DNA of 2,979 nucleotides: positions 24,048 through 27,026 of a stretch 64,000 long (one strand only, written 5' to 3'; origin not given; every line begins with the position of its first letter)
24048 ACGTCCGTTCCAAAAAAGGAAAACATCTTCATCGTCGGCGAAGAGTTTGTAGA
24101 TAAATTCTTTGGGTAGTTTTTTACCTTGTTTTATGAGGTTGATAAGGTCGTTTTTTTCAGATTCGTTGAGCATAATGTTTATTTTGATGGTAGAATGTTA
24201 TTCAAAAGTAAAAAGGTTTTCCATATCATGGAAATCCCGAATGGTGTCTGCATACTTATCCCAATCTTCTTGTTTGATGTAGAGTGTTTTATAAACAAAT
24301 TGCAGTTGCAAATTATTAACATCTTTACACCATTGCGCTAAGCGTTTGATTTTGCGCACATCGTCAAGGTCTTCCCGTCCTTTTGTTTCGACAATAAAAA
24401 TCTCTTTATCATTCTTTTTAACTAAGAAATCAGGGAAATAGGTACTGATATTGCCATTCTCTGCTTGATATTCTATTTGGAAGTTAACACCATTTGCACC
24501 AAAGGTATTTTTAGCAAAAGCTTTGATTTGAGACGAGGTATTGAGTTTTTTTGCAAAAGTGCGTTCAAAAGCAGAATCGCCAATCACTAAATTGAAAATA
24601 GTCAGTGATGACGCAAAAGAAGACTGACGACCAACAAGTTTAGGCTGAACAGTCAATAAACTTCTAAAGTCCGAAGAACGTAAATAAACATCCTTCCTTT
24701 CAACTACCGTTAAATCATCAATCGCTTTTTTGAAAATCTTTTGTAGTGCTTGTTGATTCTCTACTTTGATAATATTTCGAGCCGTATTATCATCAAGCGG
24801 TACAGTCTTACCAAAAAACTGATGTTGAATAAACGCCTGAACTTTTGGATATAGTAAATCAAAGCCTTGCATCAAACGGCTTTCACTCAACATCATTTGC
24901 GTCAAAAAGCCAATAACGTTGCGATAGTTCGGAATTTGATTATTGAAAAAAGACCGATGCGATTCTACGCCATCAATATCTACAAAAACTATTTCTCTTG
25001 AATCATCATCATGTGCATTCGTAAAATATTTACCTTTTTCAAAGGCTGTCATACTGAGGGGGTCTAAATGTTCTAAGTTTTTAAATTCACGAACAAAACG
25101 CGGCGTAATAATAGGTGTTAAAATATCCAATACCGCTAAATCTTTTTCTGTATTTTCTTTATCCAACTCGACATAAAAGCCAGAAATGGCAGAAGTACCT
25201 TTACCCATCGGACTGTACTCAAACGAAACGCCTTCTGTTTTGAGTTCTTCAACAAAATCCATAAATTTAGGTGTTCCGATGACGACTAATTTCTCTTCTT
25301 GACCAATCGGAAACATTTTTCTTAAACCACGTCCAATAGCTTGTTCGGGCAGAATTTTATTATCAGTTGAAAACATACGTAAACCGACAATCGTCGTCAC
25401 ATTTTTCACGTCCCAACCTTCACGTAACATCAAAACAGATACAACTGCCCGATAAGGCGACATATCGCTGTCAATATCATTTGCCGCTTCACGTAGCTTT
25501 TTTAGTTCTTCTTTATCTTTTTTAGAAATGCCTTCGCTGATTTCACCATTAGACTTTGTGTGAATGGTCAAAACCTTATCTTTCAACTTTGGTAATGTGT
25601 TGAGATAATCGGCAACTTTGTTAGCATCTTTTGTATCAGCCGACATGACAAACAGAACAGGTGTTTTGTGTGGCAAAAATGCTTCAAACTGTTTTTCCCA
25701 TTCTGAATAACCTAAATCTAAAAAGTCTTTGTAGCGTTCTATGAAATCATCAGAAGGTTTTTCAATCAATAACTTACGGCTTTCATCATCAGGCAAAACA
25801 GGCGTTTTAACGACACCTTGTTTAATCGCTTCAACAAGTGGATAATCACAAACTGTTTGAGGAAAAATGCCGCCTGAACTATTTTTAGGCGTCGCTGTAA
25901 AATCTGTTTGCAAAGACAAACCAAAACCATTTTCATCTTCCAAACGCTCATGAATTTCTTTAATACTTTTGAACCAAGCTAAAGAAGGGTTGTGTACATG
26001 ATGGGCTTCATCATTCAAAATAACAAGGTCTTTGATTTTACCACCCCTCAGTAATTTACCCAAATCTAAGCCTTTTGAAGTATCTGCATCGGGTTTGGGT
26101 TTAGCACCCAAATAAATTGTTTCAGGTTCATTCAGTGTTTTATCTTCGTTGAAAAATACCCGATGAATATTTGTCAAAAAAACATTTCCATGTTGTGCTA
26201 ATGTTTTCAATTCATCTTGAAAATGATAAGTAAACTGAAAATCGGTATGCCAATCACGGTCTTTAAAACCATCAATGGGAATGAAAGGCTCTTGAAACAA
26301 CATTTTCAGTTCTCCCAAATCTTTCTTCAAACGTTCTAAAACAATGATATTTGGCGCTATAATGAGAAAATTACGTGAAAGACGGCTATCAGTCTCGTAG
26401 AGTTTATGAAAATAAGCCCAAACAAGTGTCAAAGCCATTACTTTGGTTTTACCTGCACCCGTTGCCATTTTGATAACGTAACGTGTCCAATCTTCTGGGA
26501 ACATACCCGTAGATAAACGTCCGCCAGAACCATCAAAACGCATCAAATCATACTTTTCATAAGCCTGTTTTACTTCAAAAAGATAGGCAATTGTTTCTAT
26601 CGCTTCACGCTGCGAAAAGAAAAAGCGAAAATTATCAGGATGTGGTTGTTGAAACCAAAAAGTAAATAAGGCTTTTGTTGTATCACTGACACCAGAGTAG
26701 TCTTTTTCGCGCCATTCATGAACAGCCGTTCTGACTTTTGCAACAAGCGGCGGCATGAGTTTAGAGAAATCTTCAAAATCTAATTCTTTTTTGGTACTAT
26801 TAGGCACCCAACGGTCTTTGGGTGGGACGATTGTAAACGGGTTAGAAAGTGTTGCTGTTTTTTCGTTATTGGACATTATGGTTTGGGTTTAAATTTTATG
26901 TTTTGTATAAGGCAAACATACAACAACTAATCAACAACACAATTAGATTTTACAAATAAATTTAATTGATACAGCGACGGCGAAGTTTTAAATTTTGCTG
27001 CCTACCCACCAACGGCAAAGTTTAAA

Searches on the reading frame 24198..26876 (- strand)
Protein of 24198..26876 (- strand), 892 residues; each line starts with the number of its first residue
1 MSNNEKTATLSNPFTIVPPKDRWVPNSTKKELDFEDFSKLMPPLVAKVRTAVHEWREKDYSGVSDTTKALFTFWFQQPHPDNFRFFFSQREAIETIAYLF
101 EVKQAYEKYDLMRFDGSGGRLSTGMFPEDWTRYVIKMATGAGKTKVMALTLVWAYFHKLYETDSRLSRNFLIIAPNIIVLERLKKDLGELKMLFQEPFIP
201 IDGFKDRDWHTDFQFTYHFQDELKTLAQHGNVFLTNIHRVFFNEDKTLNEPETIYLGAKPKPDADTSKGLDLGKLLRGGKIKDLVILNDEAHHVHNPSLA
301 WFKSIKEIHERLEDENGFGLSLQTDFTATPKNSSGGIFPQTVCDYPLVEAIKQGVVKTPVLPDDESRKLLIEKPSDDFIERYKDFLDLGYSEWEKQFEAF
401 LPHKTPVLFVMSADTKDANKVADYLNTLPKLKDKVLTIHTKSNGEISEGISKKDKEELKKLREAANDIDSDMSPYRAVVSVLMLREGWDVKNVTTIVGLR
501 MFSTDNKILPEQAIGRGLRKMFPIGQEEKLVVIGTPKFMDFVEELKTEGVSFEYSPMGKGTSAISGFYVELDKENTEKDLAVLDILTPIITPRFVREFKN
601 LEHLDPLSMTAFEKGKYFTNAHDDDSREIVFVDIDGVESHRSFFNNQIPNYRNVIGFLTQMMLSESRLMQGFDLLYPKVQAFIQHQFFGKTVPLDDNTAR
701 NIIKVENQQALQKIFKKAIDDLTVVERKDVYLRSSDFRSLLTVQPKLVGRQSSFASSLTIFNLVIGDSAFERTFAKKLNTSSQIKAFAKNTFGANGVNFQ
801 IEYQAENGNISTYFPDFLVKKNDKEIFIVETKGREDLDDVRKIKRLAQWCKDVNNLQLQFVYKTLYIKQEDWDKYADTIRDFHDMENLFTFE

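Call 3: search_protein_families(library=pfam, proteins=[window:24198-26876:-], max_evalue=1)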
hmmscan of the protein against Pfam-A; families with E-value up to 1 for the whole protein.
window:24198-26876:- (892 aa): 6 families
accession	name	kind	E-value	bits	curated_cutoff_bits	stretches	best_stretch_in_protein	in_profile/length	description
PF04851.21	ResIII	-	1.1e-15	58.4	22.5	1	88-331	7-163/164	Type III restriction enzyme, res subunit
PF08722.17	Tn7_TnsA-like_N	-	4.6e-06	27.5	26.5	1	800-845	13-61/85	TnsA-like endonuclease N terminal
PF19778.5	RE_endonuc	-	3.4e-05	24.1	23.4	1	759-843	3-82/108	Endonuclease domain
PF05577.18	Peptidase_S28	-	0.053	12.8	25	1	682-715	64-97/434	Serine carboxypeptidase S28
PF00270.35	DEAD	-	0.089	13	26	1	133-187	17-65/167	DEAD/DEAH box helicase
PF16239.10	DUF4898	-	0.17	12.4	25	0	391-422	25-55/82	Domain of unknown function (DUF4898)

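Call 4: search_protein_families(library=padloc, proteins=[window:24198-26876:-], max_evalue=1)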
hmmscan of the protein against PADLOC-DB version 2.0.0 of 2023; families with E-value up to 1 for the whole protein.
window:24198-26876:- (892 aa): 4 families
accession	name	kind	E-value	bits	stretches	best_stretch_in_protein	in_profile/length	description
PDLC03648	REase_III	-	1e-16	58.2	1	281-522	131-356/871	Type III restriction enzyme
PDLC03647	REase_III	-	1.1e-08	31.7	1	473-548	505-585/989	Type III restriction enzyme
PDLC03649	REase_III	-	1.1e-06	24.8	1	379-519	407-537/973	Type III restriction enzyme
PDLC03960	SngC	-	0.023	11.5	1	132-213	42-110/720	-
